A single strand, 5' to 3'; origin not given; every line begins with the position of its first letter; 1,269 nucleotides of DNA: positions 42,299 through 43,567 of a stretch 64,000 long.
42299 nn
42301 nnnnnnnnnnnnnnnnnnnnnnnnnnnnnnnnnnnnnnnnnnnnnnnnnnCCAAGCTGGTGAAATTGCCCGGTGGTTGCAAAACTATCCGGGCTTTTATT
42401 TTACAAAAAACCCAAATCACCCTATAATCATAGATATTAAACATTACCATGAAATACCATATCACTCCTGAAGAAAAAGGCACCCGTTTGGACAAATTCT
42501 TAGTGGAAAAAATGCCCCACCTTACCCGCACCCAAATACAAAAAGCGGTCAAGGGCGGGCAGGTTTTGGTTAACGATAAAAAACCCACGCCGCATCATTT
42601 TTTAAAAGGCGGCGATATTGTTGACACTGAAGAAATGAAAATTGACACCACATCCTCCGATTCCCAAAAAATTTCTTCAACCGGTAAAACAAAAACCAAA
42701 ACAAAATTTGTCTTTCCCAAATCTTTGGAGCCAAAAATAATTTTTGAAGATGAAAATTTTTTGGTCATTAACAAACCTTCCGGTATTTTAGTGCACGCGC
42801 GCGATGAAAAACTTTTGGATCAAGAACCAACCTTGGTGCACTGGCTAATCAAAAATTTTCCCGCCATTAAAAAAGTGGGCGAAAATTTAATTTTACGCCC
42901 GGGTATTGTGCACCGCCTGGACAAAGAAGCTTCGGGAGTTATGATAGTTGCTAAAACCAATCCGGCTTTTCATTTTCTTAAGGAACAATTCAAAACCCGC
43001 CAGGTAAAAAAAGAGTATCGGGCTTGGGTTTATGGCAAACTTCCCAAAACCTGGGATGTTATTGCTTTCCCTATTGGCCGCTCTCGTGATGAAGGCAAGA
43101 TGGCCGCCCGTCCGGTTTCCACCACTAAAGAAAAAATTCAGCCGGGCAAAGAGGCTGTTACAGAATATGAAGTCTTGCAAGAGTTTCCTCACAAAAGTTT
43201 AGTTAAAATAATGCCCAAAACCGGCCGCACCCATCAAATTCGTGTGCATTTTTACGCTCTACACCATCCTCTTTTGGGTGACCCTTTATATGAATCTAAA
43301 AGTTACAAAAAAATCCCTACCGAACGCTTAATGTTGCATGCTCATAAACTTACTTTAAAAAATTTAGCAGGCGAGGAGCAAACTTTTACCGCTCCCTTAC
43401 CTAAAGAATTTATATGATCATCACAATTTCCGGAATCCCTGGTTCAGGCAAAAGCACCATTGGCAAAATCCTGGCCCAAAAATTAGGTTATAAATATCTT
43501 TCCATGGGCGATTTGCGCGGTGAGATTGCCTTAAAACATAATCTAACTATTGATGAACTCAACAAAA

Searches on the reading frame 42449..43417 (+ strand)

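Call 70: search_protein_families(library=pfam, proteins=[window:42449-43417:+], max_evalue=0.00001)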
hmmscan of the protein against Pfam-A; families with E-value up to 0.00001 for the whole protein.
window:42449-43417:+ (322 aa): 2 families
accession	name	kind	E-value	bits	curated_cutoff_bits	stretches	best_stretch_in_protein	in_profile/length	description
PF00849.27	PseudoU_synth_2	-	5.5e-32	111.5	26.8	1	103-268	1-150/152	RNA pseudouridylate synthase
PF01479.30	S4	-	4.5e-11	42.7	22.8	1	13-58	2-48/48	S4 domain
